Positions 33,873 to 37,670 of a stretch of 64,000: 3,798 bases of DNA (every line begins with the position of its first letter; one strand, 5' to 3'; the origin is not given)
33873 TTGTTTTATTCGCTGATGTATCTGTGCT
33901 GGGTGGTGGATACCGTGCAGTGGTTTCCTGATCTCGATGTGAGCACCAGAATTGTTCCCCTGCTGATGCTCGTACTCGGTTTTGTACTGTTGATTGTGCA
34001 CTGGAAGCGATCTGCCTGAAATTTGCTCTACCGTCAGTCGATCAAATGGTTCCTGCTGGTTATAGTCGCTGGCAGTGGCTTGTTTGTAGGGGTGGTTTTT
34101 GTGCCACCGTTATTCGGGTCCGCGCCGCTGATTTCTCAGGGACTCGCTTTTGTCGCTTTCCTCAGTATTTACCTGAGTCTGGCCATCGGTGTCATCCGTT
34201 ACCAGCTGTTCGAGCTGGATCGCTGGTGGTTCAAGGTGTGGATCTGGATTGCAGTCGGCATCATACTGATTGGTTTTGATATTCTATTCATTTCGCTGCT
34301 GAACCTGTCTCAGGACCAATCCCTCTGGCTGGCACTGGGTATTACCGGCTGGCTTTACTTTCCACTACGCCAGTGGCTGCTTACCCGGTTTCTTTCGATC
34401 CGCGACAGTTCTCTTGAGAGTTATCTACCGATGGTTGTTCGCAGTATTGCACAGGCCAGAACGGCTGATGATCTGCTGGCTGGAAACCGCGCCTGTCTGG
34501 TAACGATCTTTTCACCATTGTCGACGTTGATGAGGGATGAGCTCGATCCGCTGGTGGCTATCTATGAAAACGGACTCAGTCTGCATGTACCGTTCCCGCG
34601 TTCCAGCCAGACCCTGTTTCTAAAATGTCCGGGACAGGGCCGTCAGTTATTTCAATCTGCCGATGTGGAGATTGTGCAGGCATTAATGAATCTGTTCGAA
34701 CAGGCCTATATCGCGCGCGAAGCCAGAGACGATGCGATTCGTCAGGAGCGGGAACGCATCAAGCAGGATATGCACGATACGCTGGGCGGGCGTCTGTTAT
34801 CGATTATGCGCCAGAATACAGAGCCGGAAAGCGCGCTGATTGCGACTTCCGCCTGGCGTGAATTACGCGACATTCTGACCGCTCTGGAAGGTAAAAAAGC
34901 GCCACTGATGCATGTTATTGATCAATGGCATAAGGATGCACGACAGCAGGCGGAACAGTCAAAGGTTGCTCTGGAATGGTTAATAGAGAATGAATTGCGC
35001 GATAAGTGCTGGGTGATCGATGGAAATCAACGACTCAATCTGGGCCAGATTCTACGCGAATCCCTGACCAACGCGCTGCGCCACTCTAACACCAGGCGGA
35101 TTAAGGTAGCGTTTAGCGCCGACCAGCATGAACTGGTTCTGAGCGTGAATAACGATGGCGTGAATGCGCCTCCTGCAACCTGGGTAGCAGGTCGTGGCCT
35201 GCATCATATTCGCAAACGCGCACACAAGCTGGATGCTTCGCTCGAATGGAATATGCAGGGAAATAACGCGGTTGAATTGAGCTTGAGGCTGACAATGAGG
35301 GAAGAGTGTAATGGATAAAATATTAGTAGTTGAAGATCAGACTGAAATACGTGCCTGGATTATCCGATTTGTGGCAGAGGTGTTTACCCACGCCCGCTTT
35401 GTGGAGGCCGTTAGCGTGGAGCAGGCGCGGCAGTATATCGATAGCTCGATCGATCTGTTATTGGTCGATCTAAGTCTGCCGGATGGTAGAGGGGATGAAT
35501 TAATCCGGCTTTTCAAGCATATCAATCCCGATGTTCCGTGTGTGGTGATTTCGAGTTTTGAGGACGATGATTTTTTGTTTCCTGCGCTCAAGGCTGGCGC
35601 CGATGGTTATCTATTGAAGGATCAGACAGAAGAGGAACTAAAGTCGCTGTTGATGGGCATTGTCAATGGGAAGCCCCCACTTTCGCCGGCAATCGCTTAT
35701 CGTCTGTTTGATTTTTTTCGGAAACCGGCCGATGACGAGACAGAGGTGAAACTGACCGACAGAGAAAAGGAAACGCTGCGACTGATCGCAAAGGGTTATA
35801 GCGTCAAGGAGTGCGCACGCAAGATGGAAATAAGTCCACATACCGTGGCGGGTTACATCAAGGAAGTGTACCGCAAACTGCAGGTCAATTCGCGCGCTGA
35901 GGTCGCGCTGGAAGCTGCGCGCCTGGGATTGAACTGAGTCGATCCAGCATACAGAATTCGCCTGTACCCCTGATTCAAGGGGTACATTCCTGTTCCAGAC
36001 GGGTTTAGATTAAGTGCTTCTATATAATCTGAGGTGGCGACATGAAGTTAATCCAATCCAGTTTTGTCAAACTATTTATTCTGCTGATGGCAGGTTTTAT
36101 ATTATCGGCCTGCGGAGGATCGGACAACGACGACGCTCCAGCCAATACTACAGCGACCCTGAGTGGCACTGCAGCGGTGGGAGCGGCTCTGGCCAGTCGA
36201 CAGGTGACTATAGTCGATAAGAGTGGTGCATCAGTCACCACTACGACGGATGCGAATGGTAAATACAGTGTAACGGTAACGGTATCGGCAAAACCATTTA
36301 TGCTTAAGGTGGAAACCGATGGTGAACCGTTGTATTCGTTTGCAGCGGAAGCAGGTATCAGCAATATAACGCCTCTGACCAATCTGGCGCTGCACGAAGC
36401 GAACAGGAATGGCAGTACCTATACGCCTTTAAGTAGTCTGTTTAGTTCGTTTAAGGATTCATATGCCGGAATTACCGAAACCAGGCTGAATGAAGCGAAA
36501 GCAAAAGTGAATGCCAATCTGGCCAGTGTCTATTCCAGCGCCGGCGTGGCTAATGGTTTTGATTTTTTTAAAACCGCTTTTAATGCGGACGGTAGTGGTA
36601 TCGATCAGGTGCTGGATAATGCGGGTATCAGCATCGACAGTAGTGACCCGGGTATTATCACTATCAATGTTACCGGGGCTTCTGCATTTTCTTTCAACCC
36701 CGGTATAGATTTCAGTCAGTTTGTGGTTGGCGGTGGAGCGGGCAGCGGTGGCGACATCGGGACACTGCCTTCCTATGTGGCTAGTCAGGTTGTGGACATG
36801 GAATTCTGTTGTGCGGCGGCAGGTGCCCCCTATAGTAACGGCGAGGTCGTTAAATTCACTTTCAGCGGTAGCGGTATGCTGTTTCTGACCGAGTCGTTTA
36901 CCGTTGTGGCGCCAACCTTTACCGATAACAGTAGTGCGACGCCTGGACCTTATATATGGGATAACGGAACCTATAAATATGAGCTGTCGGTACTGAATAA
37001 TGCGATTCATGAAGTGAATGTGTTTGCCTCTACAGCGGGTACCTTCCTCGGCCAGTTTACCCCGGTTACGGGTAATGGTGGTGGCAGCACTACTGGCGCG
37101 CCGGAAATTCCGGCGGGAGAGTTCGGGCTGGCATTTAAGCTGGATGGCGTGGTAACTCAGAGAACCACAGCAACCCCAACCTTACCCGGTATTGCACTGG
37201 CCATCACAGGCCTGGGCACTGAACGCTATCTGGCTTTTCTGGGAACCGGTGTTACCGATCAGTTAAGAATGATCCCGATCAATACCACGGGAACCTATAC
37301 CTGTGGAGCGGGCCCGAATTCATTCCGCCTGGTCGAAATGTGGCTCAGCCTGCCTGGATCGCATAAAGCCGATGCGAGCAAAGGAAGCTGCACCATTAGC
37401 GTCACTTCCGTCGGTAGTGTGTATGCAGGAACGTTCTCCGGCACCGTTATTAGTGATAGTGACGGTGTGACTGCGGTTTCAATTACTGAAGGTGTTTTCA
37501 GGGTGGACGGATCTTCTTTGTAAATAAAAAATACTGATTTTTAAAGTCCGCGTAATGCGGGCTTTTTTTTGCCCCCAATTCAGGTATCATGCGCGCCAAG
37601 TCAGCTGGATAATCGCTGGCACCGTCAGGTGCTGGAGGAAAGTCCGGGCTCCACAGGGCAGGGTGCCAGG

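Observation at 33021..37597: A 4.5 kb signalling cassette inserted at the conserved rsmI-rnpB junction, flanked by CCCCT-N6-AGGGG hairpins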

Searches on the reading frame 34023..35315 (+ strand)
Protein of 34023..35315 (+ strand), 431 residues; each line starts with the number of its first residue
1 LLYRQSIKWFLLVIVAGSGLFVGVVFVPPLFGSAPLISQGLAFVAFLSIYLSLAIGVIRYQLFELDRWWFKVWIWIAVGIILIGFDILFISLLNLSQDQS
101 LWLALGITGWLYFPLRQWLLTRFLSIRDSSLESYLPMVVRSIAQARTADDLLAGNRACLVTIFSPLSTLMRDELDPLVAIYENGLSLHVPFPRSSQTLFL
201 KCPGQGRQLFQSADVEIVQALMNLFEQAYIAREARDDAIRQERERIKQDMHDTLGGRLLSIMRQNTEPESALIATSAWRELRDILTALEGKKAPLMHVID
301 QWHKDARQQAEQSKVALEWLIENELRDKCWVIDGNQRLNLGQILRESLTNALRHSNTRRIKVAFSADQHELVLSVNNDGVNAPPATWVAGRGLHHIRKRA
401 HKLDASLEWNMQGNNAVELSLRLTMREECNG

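Call 8: search_protein_families(library=pfam, proteins=[window:34023-35315:+], max_evalue=0.01)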
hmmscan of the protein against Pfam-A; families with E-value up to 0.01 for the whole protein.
window:34023-35315:+ (431 aa): 4 families
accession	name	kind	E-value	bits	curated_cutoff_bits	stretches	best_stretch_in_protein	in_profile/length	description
PF02518.31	HATPase_c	-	1.9e-05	25.5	26.4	1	338-385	4-52/111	Histidine kinase-, DNA gyrase B-, and HSP90-like ATPase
PF07730.19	HisKA_3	-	0.00044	21.2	24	1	242-264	1-23/68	Histidine kinase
PF13581.12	HATPase_c_2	-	0.0057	17.1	27.4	0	329-394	21-103/127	Histidine kinase-like ATPase domain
PF17432.8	DUF3458_C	-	0.01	15.7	24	0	212-288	56-137/320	Domain of unknown function (DUF3458_C) ARM repeats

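Call 9: search_protein_families(library=ncbifam, proteins=[window:34023-35315:+], max_evalue=0.01)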
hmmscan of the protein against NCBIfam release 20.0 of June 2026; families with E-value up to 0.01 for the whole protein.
window:34023-35315:+ (431 aa): 10 families
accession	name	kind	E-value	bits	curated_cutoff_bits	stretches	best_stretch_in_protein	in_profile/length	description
NF008649.0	PRK11644.1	equivalog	2.3e-11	43.1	408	1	292-420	371-493/499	signal transduction histidine-protein kinase/phosphatase UhpB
NF008184.0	PRK10935.1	equivalog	2.7e-11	42.8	553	1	265-427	404-561/565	nitrate/nitrite two-component system sensor histidine kinase NarQ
NF007896.0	PRK10600.1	equivalog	9.5e-08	31.1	578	1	219-418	383-578/598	nitrate/nitrite two-component system sensor histidine kinase NarX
NF052531.1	Strep_LiaS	equivalog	2.3e-07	30.4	450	1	339-423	240-325/328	envelope stress sensor histidine kinase LiaS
NF047786.1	his_kin_MadS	equivalog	3.9e-05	22.9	500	1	231-383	219-381/434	MadS family sensor histidine kinase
NF007007.0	PRK09470.1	equivalog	3.9e-05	22.7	486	1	289-383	310-398/463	envelope stress sensor histidine kinase CpxA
NF011874.0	PRK15347.1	equivalog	0.0011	17.1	852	1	288-379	466-553/921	two component system sensor kinase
NF040691.1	MtrAB_MtrB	equivalog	0.0013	17.8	450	1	287-381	340-429/507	MtrAB system histidine kinase MtrB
NF041832.1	near_NosP_CTERM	subfamily_domain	0.0013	17.8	400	1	294-381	82-162/370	NahK/ErcS family hybrid sensor histidine kinase/response regulator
NF052443.1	SensHisKinMctS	equivalog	0.0034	15.8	700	0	332-408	352-432/457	two-component system sensor histidine kinase MctS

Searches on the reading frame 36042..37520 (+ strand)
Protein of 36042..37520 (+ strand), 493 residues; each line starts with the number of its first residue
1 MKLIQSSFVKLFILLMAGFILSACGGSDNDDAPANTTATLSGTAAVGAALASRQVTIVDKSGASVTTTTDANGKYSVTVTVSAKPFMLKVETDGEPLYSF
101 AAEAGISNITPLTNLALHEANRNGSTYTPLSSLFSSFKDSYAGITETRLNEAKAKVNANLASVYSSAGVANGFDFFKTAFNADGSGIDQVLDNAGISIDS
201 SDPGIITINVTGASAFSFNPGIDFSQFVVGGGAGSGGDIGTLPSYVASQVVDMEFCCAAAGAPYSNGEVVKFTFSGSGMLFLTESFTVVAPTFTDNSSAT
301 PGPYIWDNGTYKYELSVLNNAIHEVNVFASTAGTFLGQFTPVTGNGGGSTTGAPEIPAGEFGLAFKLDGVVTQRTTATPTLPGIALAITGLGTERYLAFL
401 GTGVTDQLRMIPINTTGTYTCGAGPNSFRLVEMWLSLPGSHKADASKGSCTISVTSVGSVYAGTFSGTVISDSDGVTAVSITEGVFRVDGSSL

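Call 8: search_protein_families(library=pfam, proteins=[window:36042-37520:+], max_evalue=0.01)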
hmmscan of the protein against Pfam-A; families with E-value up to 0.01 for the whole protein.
window:36042-37520:+ (493 aa): 2 families
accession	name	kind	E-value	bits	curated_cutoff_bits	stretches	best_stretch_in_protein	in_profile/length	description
PF13620.12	CarboxypepD_reg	-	0.00098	19.9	32.3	1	46-94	10-58/82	Carboxypeptidase regulatory-like domain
PF17936.7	Big_6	-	0.01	16.5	27.6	1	32-81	4-54/83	Bacterial Ig domain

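Call 9: search_protein_families(library=ncbifam, proteins=[window:36042-37520:+], max_evalue=0.01)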
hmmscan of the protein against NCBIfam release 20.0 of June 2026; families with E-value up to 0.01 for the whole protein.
window:36042-37520:+ (493 aa): 2 families
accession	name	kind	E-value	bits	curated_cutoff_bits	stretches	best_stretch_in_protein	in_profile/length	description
NF052634.1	Riean_0653_fam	subfamily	5.6e-05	24.1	57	0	443-486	130-172/176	Riean_0653 family protein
NF033510.3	Ca_tandemer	repeat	0.0084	16.5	50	1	32-80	27-70/96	Ca2+-stabilized repeat-containing adhesin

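Call 10: find_homologous_proteins(query=window:36042-37520:+)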
Query window:36042-37520:+ (493 aa): 36 proteins with E <= 0.001 among 8000 candidates.
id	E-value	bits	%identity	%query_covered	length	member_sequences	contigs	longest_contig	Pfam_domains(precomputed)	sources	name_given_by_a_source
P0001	0.0e+0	1059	100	100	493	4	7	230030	-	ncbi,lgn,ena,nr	ncbi:MAG: hypothetical protein H8E21_07790 [Gammaproteobacteria bacterium]|nr:hypothetical protein [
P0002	4.9e-129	449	53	97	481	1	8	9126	-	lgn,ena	-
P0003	2.2e-109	385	42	65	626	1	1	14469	-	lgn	-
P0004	1.9e-105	372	84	39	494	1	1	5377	-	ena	-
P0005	1.9e-101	358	48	94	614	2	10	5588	-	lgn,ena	-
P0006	1.6e-97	345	56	68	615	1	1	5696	-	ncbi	-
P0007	1.3e-80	290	42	94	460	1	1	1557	-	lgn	-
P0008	5.9e-80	287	66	30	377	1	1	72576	-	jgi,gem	-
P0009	6.2e-80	287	48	69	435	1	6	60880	-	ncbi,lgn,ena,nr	ncbi:MAG: hypothetical protein ISR69_00080 [Gammaproteobacteria bacterium]|nr:hypothetical protein [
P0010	2.5e-76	276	49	67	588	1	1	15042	-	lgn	-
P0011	1.0e-75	274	65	28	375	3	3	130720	-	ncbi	-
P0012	6.4e-74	268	60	45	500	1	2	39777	-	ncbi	-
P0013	5.9e-62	228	51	51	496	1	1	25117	-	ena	-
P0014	1.2e-59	221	53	44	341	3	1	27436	-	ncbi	-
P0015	1.1e-50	191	42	61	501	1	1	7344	-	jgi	-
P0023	4.0e-21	94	36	44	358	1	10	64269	-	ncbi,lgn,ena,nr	ncbi:MAG: hypothetical protein H8E21_10810 [Gammaproteobacteria bacterium]|nr:hypothetical protein [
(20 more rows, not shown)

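Call 33: find_encoding_contigs(protein=P0001, flank=4500, max_places=8)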
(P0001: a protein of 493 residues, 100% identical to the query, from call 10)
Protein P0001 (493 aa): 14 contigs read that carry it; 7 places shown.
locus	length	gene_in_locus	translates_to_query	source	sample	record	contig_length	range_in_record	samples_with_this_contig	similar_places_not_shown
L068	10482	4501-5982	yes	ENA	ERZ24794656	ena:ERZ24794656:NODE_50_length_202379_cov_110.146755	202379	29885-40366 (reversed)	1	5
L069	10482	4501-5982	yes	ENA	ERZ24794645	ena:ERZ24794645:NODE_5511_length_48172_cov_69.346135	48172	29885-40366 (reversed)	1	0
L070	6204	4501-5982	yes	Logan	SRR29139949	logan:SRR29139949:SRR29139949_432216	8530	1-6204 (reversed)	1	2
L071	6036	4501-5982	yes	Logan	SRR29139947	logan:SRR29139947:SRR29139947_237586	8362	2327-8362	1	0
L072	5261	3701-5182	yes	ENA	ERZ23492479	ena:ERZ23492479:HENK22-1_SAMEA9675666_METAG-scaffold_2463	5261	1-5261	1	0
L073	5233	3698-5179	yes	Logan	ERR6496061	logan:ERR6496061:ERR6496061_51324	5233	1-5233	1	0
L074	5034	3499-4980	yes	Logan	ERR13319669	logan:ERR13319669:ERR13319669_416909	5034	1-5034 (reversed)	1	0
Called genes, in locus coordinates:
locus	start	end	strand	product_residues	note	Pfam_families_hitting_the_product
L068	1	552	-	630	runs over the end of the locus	PF04348:LppC, PF13458:Peripla_BP_6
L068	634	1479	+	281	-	PF00590:TP_methylase, PF23016:RsmI_C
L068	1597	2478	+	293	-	-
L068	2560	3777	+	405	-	PF02518:HATPase_c (weak)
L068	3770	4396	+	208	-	PF00072:Response_reg, PF00196:GerE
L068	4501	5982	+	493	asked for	-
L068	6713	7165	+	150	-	PF02381:MraZ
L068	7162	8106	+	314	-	PF01795:Methyltransf_5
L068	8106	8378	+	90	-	PF04999:FtsL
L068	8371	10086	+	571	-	PF03717:PBP_dimer, PF00905:Transpeptidase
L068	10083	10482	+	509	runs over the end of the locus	PF08245:Mur_ligase_M, PF02875:Mur_ligase_C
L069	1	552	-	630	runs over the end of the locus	PF04348:LppC, PF13458:Peripla_BP_6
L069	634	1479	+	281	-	PF00590:TP_methylase, PF23016:RsmI_C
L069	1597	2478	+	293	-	-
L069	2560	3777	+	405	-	PF02518:HATPase_c (weak)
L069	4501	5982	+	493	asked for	-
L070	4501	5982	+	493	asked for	-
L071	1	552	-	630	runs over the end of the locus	PF04348:LppC, PF13458:Peripla_BP_6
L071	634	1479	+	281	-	PF00590:TP_methylase, PF23016:RsmI_C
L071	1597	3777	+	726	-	PF02518:HATPase_c (faint)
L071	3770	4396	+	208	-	PF00072:Response_reg, PF00196:GerE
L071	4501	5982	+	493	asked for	-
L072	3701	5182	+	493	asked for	-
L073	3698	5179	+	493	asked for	-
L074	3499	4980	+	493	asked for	-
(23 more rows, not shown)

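Call 53: predict_structure(alignment_id=A2)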
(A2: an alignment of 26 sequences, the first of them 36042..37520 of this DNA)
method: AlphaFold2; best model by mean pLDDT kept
length: 493 residues; sequences in the alignment: 26
mean_pLDDT: 77.7   pTM: 0.50
mean pLDDT of the five models: 77.7, 75.2, 73.4, 71.9, 70.1
residues with pLDDT >= 90: 135; 70-90: 218; 50-70: 98; < 50: 42
segments of 3 or more residues with pLDDT < 50: 1-3, 25-28, 231-238, 344-349, 380-385, 389-391, 401-404
pLDDT, mean of each block of 10 residues (from residue 1): 55 67 48 78 93 97 97 96 94 94 95 92 83 93 83 85 79 86 85 71 66 71 67 41 76 92 92 76 60 58 81 89 92 94 54 80 81 74 47 58 62 84 65 72 71 88 88 72 86 70
secondary structure, 60 per line:
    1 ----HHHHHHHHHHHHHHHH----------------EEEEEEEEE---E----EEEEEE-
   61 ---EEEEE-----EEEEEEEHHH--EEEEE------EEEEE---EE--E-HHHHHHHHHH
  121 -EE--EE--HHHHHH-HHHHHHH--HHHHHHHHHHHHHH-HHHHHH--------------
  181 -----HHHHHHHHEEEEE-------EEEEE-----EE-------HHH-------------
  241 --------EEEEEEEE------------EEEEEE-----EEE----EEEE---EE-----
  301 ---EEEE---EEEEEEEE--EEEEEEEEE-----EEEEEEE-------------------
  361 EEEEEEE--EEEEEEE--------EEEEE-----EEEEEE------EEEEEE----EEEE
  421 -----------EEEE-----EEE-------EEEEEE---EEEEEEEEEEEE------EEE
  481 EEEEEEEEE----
elements in order: H5-20 E37-45 E54-59 E64-68 E74-80 E86-90 E97-101 H111-120 H130-135 H137-143 H146-159 H161-166 H186-193 E194-198 E206-210 E249-256 E269-274 E280-282 E287-290 E304-307 E311-318 E321-329 E335-341 E361-367 E370-376 E385-389 E395-400 E407-412 E417-420 E432-435 E441-443 E451-456 E460-471 E478-489

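Call 55: fold_search(model_id=the predicted structure, library=pdb)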
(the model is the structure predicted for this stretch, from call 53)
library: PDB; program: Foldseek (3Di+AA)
matches with E <= 10: 1042; with E <= 0.001: 2
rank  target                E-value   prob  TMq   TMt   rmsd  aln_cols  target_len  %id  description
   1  9i0d                  6.9e-10  1.00  0.27  0.64   5.0       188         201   24  Crystal structure of the non-heme domain from PgcA - D208A D212A (released 2026-01-21)
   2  2yn5_B                5.7e-04  0.75  0.12  0.20  21.8       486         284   10  Structural insight into the giant calcium-binding adhesin SiiE: implications for the adhesion of Salmonella enterica t (released 2013-04-03)
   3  1w3a_A                2.0e-03  0.47  0.15  0.19  20.6       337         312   12  Three dimensional structure of a novel pore-forming lectin from the mushroom Laetiporus sulphureus (released 2005-02-01)
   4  2yn5_A                4.9e-03  0.47  0.12  0.20  21.6       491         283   10  Structural insight into the giant calcium-binding adhesin SiiE: implications for the adhesion of Salmonella enterica t (released 2013-04-03)
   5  2yn3_C                8.7e-03  0.44  0.12  0.20  20.9       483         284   11  Structural insight into the giant calcium-binding adhesin SiiE: implications for the adhesion of Salmonella enterica t (released 2013-04-03)
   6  9g2h_A                8.7e-03  0.12  0.11  0.05  26.9       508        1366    8  Mouse Teneurin2 dimer variant A1B0 (released 2026-01-21)
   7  8adg_B                1.1e-02  0.23  0.09  0.12  19.2       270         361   13  Cryo-EM structure of Darobactin 22 bound BAM complex (released 2023-01-11)
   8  2yn3_A                1.3e-02  0.35  0.12  0.21  20.9       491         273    9  Structural insight into the giant calcium-binding adhesin SiiE: implications for the adhesion of Salmonella enterica t (released 2013-04-03)
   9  3rwx                  1.6e-02  0.75  0.15  0.26  19.6       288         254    9  Crystal structure of a putative outer membrane protein (BF2706) from Bacteroides fragilis NCTC 9343 at 2.40 A resolution (released 2011-06-08)
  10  5tz6_B                1.6e-02  0.08  0.07  0.10  18.4       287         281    9  Crystal Structure of CurJ Dehydratase H978F Inactive Mutant In Complex with Compound 21 (released 2017-01-11)
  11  3kg8_A                1.6e-02  0.09  0.07  0.10  17.4       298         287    8  Dehydratase domain from CurJ module of Curacin polyketide synthase (released 2010-01-19)
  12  5o15_A                2.0e-02  0.13  0.09  0.13  18.6       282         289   10  Crystal structure of bifunctional dehydratase-cyclase domain in ambruticin biosynthesis (released 2017-11-08)
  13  4zjm_A                2.2e-02  0.97  0.16  0.50   7.9       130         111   16  Crystal Structure of Mycobacterium tuberculosis LpqH (Rv3763) (released 2015-05-13)
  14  4qhw                  2.2e-02  0.09  0.09  0.10  16.6       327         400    8  Crystal structure of a putative two-domain sugar hydrolase (BACCAC_02064) from Bacteroides caccae ATCC 43185 at 1.35 A r (released 2014-07-23)
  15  5o15_B                2.5e-02  0.14  0.09  0.13  17.9       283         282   11  Crystal structure of bifunctional dehydratase-cyclase domain in ambruticin biosynthesis (released 2017-11-08)
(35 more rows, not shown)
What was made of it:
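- On PgcA-N-domain lipoproteins: Foldseek gives E 6.9e-10 (call 55).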

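Call 61: search_solved_structures(query=A2, max_evalue=0.01, show_alignments=1)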
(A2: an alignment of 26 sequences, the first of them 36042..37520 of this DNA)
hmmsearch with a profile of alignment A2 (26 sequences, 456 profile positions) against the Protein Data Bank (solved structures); distinct sequences matched with E-value up to 0.01: 2.
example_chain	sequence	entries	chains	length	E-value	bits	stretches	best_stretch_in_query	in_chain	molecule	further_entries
9i0d_A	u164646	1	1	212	1.6e-27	99.8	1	33-222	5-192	Lipoprotein cytochrome c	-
9i0e_A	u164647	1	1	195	9.2e-27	97.3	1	46-222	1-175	Lipoprotein cytochrome c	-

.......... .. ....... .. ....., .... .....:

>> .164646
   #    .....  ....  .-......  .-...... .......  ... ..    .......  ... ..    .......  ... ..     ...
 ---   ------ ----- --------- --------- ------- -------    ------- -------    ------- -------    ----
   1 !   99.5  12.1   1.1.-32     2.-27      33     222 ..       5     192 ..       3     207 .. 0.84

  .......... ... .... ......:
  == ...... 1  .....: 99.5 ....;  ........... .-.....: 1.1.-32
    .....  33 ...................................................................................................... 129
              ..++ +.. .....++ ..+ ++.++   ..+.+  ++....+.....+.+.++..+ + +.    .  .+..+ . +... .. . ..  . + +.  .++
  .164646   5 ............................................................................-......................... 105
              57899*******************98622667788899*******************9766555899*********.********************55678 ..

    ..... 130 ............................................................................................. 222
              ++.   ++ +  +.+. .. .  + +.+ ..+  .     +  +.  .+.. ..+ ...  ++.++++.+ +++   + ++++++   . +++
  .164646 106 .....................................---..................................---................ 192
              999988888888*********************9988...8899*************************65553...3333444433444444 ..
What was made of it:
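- On PgcA-N-domain lipoproteins: The profile of A2 against PDB 9i0d gives E 1.6e-27 over positions 33-222 (call 61).
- PDB 9i0d is matched by fold and by sequence (calls 55, 61).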

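Call 67: find_encoding_contigs(protein=P0023, flank=4000, max_places=2)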
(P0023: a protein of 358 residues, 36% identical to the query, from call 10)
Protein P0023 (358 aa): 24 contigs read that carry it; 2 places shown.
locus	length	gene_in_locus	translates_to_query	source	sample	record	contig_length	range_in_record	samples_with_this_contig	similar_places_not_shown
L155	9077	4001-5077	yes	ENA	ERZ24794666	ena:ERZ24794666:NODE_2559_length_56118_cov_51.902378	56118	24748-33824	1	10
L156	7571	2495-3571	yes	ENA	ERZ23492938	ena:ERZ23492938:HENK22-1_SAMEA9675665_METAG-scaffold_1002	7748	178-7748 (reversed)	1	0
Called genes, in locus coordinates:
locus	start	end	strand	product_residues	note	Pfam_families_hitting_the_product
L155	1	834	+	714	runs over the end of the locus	PF00072:Response_reg, PF00989:PAS, PF08448:PAS_4, PF13426:PAS_9, PF08447:PAS_3, PF00989:PAS, PF08448:PAS_4, PF13426:PAS_9, +3 more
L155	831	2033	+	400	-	PF00072:Response_reg, PF01627:Hpt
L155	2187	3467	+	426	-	PF00202:Aminotran_3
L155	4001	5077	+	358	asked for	-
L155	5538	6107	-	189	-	PF16036:Chalcone_3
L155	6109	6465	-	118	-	PF00085:Thioredoxin, PF14595:Thioredoxin_9 (weak), PF13098:Thioredoxin_2 (weak), PF13905:Thioredoxin_8 (faint)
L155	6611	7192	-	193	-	PF02190:LON_substr_bdg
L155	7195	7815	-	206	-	PF02441:Flavoprotein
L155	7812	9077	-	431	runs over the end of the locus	PF00069:Pkinase, PF03109:ABC1 (faint), PF07714:PK_Tyr_Ser-Thr, PF00027:cNMP_binding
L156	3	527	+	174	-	?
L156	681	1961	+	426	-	PF00202:Aminotran_3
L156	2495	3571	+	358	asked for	-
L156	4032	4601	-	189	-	PF16036:Chalcone_3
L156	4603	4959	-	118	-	PF00085:Thioredoxin, PF14595:Thioredoxin_9 (weak), PF13098:Thioredoxin_2 (weak), PF13905:Thioredoxin_8 (faint)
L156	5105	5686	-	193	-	PF02190:LON_substr_bdg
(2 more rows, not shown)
